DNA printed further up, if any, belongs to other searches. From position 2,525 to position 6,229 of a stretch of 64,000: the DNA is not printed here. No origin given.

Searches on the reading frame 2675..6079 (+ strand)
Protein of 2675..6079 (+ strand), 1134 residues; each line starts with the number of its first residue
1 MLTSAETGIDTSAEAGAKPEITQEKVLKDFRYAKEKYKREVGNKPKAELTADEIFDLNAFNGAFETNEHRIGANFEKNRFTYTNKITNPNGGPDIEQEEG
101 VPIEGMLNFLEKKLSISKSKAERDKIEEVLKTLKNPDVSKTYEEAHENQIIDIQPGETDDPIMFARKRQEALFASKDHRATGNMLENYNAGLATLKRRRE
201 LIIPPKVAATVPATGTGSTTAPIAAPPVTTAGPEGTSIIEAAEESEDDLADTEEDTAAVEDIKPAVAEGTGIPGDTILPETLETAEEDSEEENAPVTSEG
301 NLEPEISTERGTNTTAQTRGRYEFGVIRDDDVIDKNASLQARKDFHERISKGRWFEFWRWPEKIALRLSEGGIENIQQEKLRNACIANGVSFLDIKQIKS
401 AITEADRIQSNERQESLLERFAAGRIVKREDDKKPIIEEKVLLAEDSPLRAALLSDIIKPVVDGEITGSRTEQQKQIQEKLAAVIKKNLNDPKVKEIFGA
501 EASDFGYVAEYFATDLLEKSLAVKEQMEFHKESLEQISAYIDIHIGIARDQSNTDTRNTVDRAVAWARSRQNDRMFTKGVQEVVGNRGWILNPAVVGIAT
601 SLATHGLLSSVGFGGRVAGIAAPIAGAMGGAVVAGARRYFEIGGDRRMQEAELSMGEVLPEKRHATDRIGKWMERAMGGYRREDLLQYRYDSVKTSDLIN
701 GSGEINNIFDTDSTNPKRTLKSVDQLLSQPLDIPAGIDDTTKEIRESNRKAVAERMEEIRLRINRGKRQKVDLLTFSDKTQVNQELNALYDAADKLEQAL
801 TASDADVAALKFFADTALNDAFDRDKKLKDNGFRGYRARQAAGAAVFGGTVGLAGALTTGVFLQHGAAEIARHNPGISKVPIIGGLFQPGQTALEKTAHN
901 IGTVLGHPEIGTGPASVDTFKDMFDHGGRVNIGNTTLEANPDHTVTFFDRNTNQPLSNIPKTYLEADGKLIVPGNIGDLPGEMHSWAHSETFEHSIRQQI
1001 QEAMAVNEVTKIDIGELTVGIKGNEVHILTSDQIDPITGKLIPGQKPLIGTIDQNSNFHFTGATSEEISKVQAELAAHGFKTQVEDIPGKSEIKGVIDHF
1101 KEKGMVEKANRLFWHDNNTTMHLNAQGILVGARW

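Call 56: list_cluster_members(proteins=[window:2675-6079:+, window:6045-9689:+, window:33739-35442:-, window:32686-33738:-, window:31473-32681:-, window:18740-19768:-, window:36267-38222:+, window:51317-53875:-])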
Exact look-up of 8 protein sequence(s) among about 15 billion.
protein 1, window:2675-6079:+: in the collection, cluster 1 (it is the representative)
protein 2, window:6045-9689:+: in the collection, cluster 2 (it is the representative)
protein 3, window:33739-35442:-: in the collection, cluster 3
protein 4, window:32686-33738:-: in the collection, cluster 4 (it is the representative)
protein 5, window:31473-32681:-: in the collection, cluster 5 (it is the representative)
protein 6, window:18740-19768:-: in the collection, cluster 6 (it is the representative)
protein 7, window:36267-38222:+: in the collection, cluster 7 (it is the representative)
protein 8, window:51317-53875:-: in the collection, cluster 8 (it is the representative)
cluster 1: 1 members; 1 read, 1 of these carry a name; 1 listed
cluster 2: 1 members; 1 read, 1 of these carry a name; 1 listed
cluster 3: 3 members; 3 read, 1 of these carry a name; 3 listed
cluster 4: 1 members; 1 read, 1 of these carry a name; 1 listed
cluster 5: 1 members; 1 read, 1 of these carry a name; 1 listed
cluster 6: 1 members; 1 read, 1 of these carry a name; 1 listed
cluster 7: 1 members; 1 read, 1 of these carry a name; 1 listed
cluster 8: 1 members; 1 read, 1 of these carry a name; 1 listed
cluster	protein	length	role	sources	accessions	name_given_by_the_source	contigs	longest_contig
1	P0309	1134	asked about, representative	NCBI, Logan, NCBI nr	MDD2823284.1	MAG: hypothetical protein PHQ59_04380 [Candidatus Daviesbacteria bacterium] | hypothetical protein [Candidatus Daviesbacteria bacterium]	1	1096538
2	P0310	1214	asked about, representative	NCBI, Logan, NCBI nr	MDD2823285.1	MAG: glycosyltransferase family 9 protein [Candidatus Daviesbacteria bacterium] | glycosyltransferase family 9 protein [Candidatus Daviesbacteria bacterium]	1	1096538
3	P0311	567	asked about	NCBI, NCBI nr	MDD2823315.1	MAG: GspE/PulE family protein [Candidatus Daviesbacteria bacterium] | GspE/PulE family protein [Candidatus Daviesbacteria bacterium]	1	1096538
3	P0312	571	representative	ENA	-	-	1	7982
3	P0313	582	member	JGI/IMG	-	-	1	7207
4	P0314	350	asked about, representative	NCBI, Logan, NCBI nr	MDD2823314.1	MAG: PilT/PilU family type 4a pilus ATPase [Candidatus Daviesbacteria bacterium] | PilT/PilU family type 4a pilus ATPase [Candidatus Daviesbacteria bacterium]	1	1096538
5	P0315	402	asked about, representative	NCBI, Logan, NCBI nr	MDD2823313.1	MAG: type II secretion system F family protein [Candidatus Daviesbacteria bacterium] | type II secretion system F family protein [Candidatus Daviesbacteria bacterium]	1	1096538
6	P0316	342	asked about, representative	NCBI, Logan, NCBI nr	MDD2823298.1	MAG: type IV pilus assembly protein PilM [Candidatus Daviesbacteria bacterium] | type IV pilus assembly protein PilM [Candidatus Daviesbacteria bacterium]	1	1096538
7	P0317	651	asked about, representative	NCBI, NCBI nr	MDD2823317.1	MAG: DNA gyrase subunit B [Candidatus Daviesbacteria bacterium] | DNA gyrase subunit B [Candidatus Daviesbacteria bacterium]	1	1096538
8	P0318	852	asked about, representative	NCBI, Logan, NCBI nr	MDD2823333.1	MAG: IPT/TIG domain-containing protein [Candidatus Daviesbacteria bacterium] | IPT/TIG domain-containing protein [Candidatus Daviesbacteria bacterium]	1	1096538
